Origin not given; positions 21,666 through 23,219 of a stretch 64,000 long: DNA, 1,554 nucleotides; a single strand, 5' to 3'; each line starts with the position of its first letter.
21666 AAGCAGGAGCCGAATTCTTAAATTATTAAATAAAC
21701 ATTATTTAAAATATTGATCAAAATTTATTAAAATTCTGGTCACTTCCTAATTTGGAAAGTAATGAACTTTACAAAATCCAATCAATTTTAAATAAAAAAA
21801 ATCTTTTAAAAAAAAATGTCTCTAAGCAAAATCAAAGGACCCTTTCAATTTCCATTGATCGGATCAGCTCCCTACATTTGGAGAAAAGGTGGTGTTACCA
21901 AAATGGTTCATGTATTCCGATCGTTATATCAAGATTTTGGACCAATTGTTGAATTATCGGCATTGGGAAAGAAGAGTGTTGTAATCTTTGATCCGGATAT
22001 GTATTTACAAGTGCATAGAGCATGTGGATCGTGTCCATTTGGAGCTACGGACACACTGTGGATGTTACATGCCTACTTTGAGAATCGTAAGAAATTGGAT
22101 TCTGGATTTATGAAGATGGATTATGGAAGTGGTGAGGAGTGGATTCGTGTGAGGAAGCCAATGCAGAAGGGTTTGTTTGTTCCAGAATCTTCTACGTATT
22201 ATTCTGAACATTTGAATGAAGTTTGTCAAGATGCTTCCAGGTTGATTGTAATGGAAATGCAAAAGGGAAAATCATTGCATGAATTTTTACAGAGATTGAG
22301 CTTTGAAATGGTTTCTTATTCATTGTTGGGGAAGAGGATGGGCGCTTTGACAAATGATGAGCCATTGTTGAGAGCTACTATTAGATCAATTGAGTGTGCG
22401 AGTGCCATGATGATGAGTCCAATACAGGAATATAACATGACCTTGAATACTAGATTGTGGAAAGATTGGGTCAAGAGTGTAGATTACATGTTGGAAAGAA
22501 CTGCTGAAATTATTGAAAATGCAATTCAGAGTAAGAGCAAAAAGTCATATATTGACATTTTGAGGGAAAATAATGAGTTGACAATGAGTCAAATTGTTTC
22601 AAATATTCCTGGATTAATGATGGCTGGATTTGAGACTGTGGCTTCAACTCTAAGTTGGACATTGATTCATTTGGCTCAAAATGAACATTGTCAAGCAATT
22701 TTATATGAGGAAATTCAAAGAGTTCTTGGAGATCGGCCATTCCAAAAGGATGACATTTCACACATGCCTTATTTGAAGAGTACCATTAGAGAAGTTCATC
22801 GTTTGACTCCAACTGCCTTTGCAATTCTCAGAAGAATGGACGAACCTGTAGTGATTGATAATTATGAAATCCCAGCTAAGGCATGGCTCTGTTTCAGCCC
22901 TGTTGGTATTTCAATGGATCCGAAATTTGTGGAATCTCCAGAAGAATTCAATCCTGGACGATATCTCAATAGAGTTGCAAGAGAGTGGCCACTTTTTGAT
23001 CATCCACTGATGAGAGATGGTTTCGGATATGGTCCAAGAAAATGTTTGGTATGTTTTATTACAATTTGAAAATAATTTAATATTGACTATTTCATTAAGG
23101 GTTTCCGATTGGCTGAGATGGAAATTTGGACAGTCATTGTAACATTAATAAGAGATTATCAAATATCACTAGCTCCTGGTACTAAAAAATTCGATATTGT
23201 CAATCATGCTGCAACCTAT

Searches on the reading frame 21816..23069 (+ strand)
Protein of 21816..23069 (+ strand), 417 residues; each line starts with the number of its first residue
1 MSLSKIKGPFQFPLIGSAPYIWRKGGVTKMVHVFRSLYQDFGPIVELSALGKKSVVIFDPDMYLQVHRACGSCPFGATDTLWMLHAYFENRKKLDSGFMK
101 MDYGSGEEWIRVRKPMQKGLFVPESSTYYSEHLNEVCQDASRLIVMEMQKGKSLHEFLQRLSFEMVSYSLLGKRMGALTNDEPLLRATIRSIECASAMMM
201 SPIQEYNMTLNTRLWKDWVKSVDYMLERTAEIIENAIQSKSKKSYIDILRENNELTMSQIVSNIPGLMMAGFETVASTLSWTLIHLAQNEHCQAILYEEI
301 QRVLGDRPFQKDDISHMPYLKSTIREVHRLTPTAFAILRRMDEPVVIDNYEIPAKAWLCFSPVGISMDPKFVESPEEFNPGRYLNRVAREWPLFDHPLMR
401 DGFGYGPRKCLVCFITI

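Call 77: search_protein_families(library=pfam, proteins=[window:21816-23069:+], max_evalue=0.001)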
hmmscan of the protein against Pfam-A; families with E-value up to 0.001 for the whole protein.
window:21816-23069:+ (417 aa): 1 family
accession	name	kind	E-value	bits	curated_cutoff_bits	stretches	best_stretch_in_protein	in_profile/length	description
PF00067.27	p450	-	2.8e-57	195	22.8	1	8-411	3-412/462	Cytochrome P450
